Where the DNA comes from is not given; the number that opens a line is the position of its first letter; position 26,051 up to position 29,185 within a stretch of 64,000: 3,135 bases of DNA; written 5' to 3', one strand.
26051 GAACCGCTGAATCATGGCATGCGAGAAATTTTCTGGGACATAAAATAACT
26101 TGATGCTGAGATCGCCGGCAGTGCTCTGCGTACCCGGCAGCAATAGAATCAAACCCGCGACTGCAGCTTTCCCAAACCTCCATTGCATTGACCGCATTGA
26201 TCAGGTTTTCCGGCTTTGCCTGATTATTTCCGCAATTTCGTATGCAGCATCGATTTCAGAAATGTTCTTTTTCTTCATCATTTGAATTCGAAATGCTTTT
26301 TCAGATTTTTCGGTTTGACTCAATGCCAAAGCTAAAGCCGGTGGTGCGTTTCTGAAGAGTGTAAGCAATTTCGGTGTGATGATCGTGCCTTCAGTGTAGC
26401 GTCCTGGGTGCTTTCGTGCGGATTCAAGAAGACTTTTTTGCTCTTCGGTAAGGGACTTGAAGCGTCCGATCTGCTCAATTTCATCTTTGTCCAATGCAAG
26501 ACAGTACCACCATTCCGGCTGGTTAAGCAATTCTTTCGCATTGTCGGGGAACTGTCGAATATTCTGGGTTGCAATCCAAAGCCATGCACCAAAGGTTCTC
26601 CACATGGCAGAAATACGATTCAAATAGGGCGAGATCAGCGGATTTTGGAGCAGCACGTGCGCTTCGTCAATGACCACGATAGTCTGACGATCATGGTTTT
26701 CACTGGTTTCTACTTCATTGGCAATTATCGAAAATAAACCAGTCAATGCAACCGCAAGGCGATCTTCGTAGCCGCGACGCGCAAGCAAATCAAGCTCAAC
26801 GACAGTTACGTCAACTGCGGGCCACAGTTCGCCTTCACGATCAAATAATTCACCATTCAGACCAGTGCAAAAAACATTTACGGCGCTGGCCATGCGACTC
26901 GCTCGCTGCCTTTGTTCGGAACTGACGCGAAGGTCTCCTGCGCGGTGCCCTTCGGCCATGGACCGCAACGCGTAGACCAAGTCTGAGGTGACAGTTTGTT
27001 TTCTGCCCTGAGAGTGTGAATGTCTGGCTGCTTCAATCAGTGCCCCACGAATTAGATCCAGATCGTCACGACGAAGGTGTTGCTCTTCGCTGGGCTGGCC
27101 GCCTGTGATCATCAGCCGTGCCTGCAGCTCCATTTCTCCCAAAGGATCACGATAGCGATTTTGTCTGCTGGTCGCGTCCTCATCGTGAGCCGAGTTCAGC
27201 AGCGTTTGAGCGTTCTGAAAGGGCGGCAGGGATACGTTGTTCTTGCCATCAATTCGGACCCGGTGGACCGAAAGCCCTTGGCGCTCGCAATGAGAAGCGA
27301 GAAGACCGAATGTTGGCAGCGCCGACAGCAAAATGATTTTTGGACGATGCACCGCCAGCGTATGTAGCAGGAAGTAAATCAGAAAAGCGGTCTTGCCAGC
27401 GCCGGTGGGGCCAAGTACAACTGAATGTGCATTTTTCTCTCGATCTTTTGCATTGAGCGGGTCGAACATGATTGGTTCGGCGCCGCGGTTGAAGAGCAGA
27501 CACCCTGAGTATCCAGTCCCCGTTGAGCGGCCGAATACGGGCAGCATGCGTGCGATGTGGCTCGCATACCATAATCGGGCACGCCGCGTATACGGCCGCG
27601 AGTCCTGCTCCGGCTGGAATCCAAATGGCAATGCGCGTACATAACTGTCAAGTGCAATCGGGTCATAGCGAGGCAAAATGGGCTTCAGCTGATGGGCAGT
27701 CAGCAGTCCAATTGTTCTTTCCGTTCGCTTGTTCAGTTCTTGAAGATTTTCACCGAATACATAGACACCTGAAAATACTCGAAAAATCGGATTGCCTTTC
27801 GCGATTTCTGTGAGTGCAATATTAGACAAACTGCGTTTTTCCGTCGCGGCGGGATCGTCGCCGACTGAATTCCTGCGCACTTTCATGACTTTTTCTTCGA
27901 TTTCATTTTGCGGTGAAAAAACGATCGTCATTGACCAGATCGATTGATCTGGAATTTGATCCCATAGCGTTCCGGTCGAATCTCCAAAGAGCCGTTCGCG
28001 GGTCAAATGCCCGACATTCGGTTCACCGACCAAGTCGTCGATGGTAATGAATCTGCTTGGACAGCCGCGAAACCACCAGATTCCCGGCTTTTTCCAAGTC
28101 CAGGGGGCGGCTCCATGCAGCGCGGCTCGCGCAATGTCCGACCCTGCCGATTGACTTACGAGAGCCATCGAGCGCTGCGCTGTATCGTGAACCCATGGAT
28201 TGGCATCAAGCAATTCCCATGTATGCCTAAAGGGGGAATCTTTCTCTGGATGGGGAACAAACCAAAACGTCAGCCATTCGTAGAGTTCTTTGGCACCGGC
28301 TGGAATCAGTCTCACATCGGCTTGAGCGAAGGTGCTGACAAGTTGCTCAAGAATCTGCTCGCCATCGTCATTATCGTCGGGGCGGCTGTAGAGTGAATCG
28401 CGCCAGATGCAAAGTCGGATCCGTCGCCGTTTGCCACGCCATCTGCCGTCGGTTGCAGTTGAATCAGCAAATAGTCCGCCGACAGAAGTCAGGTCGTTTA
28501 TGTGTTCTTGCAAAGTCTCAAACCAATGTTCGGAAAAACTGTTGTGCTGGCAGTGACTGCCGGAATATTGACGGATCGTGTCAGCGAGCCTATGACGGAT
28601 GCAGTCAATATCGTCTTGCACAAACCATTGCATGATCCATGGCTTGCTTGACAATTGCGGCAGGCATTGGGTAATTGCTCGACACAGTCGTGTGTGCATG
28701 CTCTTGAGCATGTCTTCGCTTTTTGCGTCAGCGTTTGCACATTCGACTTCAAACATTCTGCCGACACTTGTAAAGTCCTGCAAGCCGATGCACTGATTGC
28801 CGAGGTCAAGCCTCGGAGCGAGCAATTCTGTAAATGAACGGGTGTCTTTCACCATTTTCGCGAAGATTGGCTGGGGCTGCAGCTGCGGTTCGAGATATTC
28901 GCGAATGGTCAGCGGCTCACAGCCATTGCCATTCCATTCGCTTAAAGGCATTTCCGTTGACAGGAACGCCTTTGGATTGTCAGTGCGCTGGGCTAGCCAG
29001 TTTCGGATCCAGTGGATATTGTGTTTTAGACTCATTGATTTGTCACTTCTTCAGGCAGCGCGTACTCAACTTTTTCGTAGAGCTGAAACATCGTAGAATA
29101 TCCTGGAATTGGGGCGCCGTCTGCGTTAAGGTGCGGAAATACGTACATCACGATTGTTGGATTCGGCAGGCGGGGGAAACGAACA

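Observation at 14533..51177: ICE-like island with intact pore and pilus modules but no relaxase, coupling protein, ParA or DnaB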

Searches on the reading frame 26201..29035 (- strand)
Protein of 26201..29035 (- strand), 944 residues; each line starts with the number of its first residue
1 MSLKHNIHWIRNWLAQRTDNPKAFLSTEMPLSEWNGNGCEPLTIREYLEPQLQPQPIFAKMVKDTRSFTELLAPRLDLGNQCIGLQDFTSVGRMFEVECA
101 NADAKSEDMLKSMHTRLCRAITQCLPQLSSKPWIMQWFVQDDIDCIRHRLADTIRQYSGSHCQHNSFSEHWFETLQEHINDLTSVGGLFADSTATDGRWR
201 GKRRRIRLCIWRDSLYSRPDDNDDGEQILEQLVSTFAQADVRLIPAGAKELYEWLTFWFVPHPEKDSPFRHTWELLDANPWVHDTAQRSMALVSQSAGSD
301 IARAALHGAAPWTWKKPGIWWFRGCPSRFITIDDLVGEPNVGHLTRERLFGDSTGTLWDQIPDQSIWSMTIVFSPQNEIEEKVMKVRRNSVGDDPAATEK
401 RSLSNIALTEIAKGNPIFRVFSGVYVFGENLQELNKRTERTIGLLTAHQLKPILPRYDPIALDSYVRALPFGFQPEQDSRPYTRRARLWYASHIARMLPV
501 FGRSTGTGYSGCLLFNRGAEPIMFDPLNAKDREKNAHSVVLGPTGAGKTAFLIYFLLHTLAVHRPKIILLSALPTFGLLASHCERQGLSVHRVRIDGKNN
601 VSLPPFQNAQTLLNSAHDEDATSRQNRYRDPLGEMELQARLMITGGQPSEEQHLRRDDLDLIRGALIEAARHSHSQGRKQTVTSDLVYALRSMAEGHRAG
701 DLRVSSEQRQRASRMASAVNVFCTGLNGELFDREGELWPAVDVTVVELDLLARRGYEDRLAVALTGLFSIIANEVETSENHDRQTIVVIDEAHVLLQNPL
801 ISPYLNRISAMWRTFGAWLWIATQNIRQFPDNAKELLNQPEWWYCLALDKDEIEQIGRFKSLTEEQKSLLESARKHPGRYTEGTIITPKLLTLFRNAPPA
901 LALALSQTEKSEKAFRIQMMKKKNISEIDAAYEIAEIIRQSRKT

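Call 13: search_protein_families(library=ncbifam, max_evalue=0.01, proteins=[window:26204-29035:-])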
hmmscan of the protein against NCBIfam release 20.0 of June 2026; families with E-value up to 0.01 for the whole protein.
seq(944 aa): 8 families
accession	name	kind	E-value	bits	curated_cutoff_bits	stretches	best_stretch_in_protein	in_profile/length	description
TIGR03744.1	traC_PFL_4706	equivalog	2.3e-259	862.9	520.6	1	61-942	8-891/892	conjugative transfer ATPase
TIGR02746.1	TraC-F-type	equivalog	3.4e-27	94.7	567.05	1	405-922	303-785/800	type IV secretion system protein TraC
NF045975.1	VirB4_plasma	equivalog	2.3e-14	52.1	590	2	742-874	715-865/894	Mbov_0397 family ICE element conjugal transfer ATPase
TIGR00929.1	VirB4_CagE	subfamily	3e-14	52.2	643.1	2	711-874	567-728/792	VirB4 family type IV secretion/conjugal transfer ATPase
NF045971.1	conju_CD1110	equivalog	3.5e-08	32.2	325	1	707-878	555-723/752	VirB4-like conjugal transfer ATPase, CD1110 family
NF041017.1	DNA_import_CedB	equivalog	9e-08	31.2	700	1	531-568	271-308/590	DNA import protein CedB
NF010473.0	PRK13898.1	equivalog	0.00016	19.8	1050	0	762-827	623-687/801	type IV secretion system ATPase VirB4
NF010447.0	PRK13873.1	equivalog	0.00031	18.8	1020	0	711-826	571-680/815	conjugal transfer protein TrbE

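Call 25: find_homologous_proteins(query=window:26201-29035:-, max_evalue=1e-50)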
Query window:26201-29035:- (944 aa): 42 proteins with E <= 1e-50 among 6623 candidates.
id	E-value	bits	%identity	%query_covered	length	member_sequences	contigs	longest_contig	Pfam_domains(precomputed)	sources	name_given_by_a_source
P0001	0.0e+0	2205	100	100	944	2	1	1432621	PF11130.15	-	-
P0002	0.0e+0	1548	71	97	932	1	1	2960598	PF11130.15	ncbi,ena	-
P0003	0.0e+0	1538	70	97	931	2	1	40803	PF00270.36,PF11130.15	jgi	-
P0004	0.0e+0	1490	67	99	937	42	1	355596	PF00270.36,PF11130.15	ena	-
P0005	0.0e+0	1482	66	99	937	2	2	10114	PF00270.36,PF11130.15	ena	-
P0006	0.0e+0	1479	66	99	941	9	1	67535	PF00270.36,PF11130.15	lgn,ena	-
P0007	0.0e+0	1399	65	97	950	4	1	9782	PF11130.15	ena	-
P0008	0.0e+0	1396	63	99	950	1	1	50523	PF00270.36,PF11130.15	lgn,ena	-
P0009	0.0e+0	1389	63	99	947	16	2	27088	PF11130.15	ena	-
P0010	0.0e+0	1388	65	97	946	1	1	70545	PF11130.15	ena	-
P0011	0.0e+0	1381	62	99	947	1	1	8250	PF00270.36,PF11130.15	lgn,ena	-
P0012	0.0e+0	1378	63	97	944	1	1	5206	PF11130.15,PF01580.25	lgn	-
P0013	0.0e+0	1375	63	98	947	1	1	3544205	PF11130.15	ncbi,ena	-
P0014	0.0e+0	1373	63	97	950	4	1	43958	PF11130.15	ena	-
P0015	0.0e+0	1373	62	99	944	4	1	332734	PF11130.15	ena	-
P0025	0.0e+0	1334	62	96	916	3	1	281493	PF00270.36,PF11130.15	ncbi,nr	ncbi:MAG: conjugative transfer ATPase [Acidiferrobacterales bacterium]|nr:conjugative transfer ATPas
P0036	5.1e-262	890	46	96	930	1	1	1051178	PF00270.36,PF11130.15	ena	-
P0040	3.4e-158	547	34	95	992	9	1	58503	PF19044.7,PF11130.15,PF12846.14,PF01580.25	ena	-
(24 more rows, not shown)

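Call 26: find_encoding_contigs(protein=P0001, flank=10000, max_places=4)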
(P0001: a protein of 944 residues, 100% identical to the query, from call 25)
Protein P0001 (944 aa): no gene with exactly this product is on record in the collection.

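Call 27: find_encoding_contigs(protein=P0002, flank=10000, max_places=3)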
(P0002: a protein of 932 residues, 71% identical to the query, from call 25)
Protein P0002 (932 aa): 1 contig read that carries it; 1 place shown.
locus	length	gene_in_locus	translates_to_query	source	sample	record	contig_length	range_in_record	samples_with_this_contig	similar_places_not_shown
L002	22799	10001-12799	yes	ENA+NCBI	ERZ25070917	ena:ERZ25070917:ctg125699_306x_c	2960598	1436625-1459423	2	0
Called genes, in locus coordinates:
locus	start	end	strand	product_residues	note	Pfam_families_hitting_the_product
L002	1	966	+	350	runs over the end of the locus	PF00482:T2SSF (weak)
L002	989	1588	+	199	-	PF05307:Bundlin, PF08805:PilS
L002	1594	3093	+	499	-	-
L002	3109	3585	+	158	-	PF01478:Peptidase_A24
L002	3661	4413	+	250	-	-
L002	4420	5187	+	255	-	-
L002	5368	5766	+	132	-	PF09686:Plasmid_RAQPRD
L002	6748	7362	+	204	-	PF11444:DUF2895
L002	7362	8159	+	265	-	PF11920:DUF3438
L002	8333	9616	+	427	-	-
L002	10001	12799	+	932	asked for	PF11130:TraC_F_IV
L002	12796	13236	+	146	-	PF07511:DUF1525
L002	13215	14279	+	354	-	PF06834:TraU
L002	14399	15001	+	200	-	PF03741:TerC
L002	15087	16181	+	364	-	PF00005:ABC_tran, PF08402:TOBE_2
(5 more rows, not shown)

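Call 29: find_encoding_contigs(protein=P0013, flank=10000, max_places=2)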
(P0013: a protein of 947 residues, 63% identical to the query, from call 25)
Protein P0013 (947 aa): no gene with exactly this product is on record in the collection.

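Call 30: find_encoding_contigs(protein=P0036, flank=10000, max_places=2)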
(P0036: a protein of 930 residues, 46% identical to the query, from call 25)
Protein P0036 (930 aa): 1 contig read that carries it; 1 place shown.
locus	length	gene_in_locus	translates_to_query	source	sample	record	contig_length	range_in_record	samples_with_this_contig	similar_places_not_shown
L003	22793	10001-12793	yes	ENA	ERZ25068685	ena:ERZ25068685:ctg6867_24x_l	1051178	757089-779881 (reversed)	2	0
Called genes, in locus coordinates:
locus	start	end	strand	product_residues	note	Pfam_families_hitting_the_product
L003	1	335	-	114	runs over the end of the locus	-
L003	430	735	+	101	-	-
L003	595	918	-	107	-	-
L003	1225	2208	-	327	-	PF13384:HTH_23 (weak), PF13936:HTH_38, PF00665:rve (weak)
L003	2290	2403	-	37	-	-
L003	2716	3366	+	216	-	-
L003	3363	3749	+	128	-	-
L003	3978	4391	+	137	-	PF09686:Plasmid_RAQPRD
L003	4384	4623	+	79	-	-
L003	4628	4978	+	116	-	-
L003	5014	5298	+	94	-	PF11990:DUF3487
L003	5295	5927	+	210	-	PF11444:DUF2895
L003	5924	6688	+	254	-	PF11920:DUF3438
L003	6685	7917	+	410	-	-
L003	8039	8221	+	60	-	-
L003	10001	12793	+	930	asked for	PF11130:TraC_F_IV, PF00270:DEAD (faint)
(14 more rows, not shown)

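Call 31: find_encoding_contigs(protein=P0040, flank=10000, max_places=2)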
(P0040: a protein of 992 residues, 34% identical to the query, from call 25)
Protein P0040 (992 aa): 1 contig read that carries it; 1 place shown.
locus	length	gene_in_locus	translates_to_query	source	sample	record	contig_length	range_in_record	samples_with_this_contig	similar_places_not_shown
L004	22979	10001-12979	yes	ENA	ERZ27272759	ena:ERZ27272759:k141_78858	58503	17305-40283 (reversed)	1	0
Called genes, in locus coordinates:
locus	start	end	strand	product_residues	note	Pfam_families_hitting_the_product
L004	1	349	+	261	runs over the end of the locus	PF01464:SLT (weak)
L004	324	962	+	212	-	PF11072:DUF2859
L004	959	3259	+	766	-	PF12696:TraG-D_C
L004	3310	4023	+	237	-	PF14348:DtrJ-like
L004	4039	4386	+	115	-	PF09686:Plasmid_RAQPRD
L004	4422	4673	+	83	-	PF11660:DUF3262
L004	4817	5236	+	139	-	PF11190:DUF2976 (weak)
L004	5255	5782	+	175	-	PF11990:DUF3487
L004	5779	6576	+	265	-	PF11444:DUF2895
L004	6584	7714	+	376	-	PF11920:DUF3438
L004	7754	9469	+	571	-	-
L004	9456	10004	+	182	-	-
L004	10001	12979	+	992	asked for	PF11130:TraC_F_IV, PF19044:P-loop_TraG (faint), PF01580:FtsK_SpoIIIE (weak), PF12846:AAA_10 (faint)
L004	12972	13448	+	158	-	PF07511:DUF1525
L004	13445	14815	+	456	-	PF06834:TraU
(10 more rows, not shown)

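Call 35: list_cluster_members(proteins=[P0001])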
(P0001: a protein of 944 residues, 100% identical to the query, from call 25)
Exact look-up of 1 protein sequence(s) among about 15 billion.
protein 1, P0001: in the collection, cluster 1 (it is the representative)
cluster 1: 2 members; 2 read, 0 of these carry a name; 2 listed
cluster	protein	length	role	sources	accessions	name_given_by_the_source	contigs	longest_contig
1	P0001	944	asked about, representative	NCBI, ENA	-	-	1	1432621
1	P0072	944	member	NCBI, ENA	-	-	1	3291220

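Call 36: find_encoding_contigs(protein=P0072, flank=10000, max_places=2)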
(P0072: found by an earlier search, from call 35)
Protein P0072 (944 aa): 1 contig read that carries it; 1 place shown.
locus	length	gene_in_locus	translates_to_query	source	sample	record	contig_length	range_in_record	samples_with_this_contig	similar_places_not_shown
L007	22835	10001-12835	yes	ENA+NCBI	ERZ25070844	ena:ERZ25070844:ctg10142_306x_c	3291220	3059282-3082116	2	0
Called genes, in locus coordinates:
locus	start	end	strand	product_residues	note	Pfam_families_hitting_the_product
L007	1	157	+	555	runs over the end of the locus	PF00437:T2SSE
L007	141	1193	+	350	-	PF00482:T2SSF (faint)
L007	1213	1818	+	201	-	PF05307:Bundlin, PF08805:PilS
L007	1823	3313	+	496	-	-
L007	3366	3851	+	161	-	PF01478:Peptidase_A24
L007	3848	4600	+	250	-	-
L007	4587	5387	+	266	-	-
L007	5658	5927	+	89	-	PF09686:Plasmid_RAQPRD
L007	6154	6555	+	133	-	-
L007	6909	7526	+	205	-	PF11444:DUF2895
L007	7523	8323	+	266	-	PF11920:DUF3438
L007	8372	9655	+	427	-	-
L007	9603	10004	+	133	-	-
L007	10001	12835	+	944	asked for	PF11130:TraC_F_IV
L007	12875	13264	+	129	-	PF07511:DUF1525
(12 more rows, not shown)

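Call 46: find_encoding_contigs(protein=P0025, flank=10000, max_places=2)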
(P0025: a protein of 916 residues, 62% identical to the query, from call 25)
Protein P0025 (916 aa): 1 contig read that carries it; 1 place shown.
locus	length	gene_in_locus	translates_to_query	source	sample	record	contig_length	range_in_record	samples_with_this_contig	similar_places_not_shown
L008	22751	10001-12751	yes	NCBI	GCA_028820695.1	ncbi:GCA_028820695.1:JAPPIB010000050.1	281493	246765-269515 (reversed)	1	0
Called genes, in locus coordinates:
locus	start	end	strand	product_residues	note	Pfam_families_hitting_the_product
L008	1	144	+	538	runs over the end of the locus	PF00437:T2SSE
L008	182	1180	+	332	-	PF00482:T2SSF (weak)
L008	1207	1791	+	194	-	PF05307:Bundlin, PF08805:PilS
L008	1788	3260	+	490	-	-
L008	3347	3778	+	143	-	PF01478:Peptidase_A24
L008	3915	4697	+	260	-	-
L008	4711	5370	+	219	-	-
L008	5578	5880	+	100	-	PF09686:Plasmid_RAQPRD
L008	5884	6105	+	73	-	-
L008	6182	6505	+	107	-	PF11190:DUF2976 (weak)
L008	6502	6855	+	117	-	PF11990:DUF3487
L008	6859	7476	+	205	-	PF11444:DUF2895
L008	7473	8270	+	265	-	PF11920:DUF3438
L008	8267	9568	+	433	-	-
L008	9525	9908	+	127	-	-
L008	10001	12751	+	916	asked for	PF11130:TraC_F_IV, PF00270:DEAD (faint)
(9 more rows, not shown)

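Call 66: find_related_loci(query=A1, collection=viral_contigs, flank=10000)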
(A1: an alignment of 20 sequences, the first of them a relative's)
Query A1 (944 aa) in viral_contigs; peptide patterns used: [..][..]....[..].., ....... (x = any residue, [..] = any of these).
167 stretches matched a pattern; 1 encode a relative of the query (tblastn E <= 1e-3); 1 distinct loci.
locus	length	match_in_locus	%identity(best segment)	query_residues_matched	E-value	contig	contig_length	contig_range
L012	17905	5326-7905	35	79-942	5e-176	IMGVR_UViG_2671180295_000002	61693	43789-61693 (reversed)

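Call 67: search_dna_similar(query=window:26201-29035:-, collection=plasmids, mode=protein, max_rows=12)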
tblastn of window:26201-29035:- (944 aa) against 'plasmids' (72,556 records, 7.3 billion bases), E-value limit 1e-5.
Records with a match: 133; places in all: 135; records where one place covers at least 80% of the query: 93.
Best place of each record, by identity: <60% 133.
By first word of the organism name: Vibrio 28; Aeromonas 14; Pantoea 13; Pseudomonas 11; Klebsiella 10; Stutzerimonas 6; Novosphingobium 6; Marinobacter 5; Sphingomonas 4; Shewanella 3; and 23 more.
By predicted mobility (MOB-suite, as given by PLSDB): non-mobilizable 51; conjugative 46; mobilizable 36.
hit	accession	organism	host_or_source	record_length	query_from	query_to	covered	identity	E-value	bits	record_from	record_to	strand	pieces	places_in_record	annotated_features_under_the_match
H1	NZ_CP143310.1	Methylophaga thalassica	cell culture,A deep sea sediment sample ...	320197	67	922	91%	37.3%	0e+0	594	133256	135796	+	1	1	conjugative transfer ATPase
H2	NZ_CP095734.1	Methylophaga pinxianii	pure culture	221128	67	922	91%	36.7%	1e-176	577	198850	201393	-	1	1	conjugative transfer ATPase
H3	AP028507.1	Serratia marcescens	-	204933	81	922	89%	36.7%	7e-155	513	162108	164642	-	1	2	conjugative transfer ATPase, PFL_4706 family protein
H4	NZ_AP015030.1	Pseudomonas putida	-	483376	67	922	91%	36.0%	1e-156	518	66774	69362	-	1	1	conjugative transfer ATPase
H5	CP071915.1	Ralstonia solanacearum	Pogostemon cablin,Single strain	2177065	67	922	91%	35.6%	2e-151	503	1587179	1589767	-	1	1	conjugative transfer ATPase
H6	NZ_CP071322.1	Nitrogeniibacter aestuarii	pure culture,sediment in spartina ...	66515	85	922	89%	36.1%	8e-148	493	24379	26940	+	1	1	conjugative transfer ATPase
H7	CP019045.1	Halioglobus pacificus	Pure cultured ...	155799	80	924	90%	35.2%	3e-159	526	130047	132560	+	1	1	record has no annotation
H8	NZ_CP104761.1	Pantoea piersonii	Homo sapiens,Cell culture,Unstimulated ...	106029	81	924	89%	35.1%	3e-152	506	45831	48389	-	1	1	conjugative transfer ATPase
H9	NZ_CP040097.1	Pantoea sp. SO10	whole organism,soil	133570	81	924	89%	35.1%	7e-153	507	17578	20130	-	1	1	conjugative transfer ATPase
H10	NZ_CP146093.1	Ralstonia sp. RRA.1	pure culture,Cupriavidus necator ...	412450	67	922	91%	34.6%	2e-149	497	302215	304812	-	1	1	conjugative transfer ATPase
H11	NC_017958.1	Tistrella mobilis KA081020-065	-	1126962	67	922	91%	34.6%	4e-149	496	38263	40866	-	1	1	record has no annotation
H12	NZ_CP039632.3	Pseudomonas veronii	Bacterial culture,sediment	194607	85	922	89%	35.3%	4e-152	505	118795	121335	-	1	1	conjugative transfer ATPase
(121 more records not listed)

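Call 68: get_annotated_region(hit=H6, flank=20000)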
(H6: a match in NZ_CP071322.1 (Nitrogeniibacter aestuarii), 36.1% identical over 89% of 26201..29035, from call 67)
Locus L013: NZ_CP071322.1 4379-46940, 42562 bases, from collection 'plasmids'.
description: Nitrogeniibacter aestuarii strain H1-1-2A plasmid unnamed, complete sequence
organism: Nitrogeniibacter aestuarii (NCBI taxid 2815343)
taxonomy: Bacteria; Pseudomonadota; Betaproteobacteria; Rhodocyclales; Zoogloeaceae; Nitrogeniibacter; Nitrogeniibacter aestuarii
host: -; source: pure culture,sediment in spartina alterniflora; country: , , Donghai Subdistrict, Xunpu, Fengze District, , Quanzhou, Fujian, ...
typing (MOB-suite, as given by PLSDB): non-mobilizable
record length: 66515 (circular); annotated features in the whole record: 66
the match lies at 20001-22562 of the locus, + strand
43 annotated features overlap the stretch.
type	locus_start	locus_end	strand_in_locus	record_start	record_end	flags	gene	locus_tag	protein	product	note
CDS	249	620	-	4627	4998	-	-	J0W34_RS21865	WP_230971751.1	hypothetical protein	-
CDS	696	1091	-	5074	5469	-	-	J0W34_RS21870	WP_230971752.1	single-stranded DNA-binding protein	-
CDS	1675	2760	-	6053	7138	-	-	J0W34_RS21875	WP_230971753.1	PFL_4669 family integrating conjugative element protein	-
CDS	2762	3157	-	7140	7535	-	-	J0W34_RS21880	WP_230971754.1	helix-turn-helix domain-containing protein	GO:0006355 - regulation of DNA-templated transcription [Evidence IEA]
CDS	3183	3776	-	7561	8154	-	-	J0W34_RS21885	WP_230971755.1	STY4526/YPO1902 family pathogenicity island replication protein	-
CDS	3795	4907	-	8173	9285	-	-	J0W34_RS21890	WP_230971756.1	ParB family protein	-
CDS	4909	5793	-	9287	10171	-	-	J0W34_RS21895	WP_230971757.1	ParA family protein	-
CDS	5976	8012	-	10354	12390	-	mobH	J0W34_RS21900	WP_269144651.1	MobH family relaxase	-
CDS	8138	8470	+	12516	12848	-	-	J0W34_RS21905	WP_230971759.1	hypothetical protein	-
CDS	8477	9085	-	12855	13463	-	-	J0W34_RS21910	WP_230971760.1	hypothetical protein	-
CDS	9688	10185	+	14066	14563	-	-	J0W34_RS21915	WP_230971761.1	hypothetical protein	-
CDS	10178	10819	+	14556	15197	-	-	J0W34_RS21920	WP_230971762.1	hypothetical protein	-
CDS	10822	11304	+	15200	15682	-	-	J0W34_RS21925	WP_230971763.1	hypothetical protein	-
CDS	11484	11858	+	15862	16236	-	-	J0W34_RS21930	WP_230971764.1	hypothetical protein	-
CDS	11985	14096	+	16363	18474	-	traD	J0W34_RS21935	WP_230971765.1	type IV conjugative transfer system coupling protein TraD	-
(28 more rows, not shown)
